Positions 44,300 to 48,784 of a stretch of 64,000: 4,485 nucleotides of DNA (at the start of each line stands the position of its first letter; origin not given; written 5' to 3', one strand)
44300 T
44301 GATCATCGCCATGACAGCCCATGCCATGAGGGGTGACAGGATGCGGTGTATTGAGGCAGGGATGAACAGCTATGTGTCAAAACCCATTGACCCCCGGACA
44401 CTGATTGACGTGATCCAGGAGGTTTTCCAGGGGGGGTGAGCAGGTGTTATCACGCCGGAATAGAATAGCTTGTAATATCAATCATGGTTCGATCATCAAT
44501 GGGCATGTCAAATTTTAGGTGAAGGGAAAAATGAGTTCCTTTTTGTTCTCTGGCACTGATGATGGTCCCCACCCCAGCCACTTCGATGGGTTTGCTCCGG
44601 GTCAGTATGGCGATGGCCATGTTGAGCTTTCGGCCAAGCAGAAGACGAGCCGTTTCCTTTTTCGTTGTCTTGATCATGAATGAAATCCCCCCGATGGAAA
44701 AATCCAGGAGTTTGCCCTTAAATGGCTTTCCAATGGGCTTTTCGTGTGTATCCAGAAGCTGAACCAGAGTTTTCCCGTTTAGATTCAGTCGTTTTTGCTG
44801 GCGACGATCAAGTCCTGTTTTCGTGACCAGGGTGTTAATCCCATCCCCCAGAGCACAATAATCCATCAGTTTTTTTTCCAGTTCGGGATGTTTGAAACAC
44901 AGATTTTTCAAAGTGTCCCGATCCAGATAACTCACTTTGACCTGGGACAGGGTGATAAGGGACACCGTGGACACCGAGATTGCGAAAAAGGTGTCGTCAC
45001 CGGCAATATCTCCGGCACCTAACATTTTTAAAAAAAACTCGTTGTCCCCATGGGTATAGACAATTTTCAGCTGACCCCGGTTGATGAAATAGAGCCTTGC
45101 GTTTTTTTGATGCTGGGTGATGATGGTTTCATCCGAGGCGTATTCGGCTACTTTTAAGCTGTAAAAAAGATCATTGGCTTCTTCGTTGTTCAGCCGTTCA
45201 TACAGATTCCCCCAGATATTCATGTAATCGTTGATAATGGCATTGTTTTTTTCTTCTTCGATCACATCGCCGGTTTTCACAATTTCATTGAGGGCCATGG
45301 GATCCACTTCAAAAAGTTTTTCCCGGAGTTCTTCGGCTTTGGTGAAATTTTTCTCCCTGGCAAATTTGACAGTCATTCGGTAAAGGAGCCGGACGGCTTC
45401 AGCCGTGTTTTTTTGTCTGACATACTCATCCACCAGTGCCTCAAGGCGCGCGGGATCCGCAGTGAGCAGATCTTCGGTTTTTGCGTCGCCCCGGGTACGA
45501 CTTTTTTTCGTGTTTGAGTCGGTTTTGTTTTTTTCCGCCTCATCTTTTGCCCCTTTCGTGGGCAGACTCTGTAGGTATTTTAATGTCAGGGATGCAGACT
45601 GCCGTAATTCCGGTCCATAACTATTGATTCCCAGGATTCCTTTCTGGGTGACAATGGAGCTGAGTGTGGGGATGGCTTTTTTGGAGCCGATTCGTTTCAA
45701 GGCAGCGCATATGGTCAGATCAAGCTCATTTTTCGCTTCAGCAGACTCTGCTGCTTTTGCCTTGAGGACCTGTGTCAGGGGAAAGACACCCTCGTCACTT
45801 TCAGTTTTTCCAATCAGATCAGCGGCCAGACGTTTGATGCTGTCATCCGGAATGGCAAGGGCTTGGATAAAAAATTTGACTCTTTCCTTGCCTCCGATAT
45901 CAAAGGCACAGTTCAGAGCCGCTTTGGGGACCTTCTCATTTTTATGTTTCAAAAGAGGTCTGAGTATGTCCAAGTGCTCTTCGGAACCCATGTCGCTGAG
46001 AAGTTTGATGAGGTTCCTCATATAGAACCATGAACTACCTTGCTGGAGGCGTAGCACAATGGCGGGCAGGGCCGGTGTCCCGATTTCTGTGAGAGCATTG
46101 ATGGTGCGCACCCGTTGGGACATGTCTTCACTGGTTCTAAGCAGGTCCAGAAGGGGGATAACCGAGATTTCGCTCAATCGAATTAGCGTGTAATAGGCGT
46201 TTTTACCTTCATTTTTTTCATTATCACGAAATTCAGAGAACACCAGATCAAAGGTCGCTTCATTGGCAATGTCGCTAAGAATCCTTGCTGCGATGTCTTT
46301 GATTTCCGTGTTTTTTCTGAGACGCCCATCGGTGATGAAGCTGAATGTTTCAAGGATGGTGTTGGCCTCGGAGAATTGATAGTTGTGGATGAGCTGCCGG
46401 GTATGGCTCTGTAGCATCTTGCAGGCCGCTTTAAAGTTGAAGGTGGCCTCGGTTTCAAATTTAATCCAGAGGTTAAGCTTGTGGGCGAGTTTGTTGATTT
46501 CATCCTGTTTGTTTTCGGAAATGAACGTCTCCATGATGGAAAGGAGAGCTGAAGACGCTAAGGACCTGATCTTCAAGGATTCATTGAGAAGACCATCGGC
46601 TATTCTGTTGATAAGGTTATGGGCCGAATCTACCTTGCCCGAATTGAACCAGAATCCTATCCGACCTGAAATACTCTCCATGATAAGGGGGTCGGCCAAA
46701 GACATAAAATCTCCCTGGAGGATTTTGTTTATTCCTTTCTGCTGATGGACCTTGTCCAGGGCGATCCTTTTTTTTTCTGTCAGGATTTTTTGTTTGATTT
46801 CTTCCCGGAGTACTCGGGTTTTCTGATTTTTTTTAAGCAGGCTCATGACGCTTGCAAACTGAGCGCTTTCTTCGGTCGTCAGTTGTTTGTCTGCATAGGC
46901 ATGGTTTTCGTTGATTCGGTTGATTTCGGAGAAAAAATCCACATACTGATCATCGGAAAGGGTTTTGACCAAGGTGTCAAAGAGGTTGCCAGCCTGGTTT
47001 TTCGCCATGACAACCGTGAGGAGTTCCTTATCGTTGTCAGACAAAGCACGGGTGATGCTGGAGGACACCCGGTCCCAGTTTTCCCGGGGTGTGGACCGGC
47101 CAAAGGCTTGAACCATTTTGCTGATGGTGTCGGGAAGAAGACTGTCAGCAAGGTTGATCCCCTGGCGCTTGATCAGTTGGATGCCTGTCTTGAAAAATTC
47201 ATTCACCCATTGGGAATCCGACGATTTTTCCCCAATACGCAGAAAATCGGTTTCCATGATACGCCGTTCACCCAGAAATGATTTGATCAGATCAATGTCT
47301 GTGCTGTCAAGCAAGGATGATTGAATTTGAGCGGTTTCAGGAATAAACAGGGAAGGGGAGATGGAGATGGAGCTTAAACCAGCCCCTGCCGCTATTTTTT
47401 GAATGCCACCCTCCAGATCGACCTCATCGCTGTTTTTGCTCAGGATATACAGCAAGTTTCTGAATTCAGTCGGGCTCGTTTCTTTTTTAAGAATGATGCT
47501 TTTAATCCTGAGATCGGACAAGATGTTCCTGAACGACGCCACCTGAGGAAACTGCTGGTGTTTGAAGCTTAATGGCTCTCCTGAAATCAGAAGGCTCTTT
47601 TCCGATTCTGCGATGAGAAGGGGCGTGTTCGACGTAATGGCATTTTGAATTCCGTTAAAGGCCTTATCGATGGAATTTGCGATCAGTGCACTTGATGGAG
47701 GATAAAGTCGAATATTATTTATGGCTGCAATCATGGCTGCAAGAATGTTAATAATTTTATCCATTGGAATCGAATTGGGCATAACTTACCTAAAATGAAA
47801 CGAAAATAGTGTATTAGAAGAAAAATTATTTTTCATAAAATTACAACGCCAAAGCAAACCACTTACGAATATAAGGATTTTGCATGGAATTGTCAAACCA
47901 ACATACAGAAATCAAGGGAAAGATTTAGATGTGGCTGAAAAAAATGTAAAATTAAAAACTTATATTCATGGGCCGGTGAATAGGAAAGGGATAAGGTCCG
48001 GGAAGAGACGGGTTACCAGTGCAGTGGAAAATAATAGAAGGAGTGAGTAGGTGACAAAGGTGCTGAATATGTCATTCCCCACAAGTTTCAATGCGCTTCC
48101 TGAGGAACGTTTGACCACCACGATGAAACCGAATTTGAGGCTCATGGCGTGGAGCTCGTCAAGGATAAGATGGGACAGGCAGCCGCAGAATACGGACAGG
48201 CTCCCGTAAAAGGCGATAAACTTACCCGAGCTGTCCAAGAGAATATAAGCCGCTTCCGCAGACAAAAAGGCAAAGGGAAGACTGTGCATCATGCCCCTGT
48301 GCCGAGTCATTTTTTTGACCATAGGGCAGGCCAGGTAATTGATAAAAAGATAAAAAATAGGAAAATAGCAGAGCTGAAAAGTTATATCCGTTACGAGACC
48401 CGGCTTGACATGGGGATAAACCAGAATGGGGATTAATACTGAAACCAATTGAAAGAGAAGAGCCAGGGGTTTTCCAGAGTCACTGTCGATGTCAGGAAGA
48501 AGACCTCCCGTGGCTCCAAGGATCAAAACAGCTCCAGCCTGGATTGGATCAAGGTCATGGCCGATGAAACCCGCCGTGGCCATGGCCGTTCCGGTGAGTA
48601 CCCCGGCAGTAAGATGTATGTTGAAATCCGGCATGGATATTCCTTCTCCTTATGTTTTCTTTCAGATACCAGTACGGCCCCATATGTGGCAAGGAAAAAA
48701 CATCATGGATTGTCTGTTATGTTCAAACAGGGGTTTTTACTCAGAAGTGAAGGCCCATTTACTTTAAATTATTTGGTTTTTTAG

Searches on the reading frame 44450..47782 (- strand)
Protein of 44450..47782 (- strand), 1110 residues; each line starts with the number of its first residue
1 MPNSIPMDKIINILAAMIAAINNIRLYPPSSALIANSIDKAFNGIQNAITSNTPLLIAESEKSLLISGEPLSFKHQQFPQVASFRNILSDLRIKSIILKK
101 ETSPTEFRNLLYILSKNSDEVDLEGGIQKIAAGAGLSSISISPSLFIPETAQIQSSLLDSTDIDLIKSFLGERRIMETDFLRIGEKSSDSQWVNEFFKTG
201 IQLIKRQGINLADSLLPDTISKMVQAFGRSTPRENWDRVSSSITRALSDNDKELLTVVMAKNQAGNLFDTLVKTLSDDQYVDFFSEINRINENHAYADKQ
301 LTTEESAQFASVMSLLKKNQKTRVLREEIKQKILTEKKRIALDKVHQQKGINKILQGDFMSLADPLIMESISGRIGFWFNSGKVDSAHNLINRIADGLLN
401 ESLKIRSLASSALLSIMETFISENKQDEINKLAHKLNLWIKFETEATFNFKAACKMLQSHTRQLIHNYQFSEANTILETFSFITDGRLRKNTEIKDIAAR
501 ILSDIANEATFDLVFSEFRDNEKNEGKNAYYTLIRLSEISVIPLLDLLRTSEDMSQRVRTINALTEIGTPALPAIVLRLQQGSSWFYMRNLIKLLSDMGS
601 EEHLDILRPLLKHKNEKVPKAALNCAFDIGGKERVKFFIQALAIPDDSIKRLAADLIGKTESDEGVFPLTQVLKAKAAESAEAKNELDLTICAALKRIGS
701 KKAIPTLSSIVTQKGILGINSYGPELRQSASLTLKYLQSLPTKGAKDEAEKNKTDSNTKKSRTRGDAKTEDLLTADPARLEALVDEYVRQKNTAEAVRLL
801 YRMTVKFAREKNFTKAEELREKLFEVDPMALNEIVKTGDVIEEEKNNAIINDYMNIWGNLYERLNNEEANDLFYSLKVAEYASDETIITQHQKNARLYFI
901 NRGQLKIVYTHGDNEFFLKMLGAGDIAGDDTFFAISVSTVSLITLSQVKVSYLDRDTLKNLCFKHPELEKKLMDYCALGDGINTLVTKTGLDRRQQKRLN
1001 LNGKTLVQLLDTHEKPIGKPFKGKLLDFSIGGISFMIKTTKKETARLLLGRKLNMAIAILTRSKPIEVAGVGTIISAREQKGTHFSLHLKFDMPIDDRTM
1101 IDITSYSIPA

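Call 57: search_protein_families(library=pfam, proteins=[window:44450-47782:-], max_evalue=0.0001)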
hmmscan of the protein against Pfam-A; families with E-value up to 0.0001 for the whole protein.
window:44450-47782:- (1110 aa): 3 families
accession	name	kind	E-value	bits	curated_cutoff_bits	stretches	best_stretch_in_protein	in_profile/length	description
PF13646.12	HEAT_2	-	6.7e-12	46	27.7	1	543-622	3-82/88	HEAT repeats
PF00027.35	cNMP_binding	-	3.9e-11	43.2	27.5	1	880-965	3-89/89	Cyclic nucleotide-binding domain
PF07238.19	PilZ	-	3.9e-06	27.6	22.5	1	992-1106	1-99/102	PilZ domain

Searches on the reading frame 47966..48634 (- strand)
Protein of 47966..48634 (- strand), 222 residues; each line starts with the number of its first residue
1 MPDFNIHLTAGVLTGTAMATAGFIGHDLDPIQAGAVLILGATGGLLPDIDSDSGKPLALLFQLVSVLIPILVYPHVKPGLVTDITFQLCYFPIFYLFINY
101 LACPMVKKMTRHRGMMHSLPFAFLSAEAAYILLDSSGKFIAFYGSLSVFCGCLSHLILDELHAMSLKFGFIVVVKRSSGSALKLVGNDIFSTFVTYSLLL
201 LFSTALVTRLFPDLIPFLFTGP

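Call 57: search_protein_families(library=pfam, proteins=[window:47966-48634:-], max_evalue=0.0001)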
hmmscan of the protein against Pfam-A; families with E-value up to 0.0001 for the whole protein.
window:47966-48634:- (222 aa): 1 family
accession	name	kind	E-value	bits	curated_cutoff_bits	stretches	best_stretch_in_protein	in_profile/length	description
PF04307.19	YdjM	-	1.1e-14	54.8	29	1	6-164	5-111/176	YdjM inner membrane protein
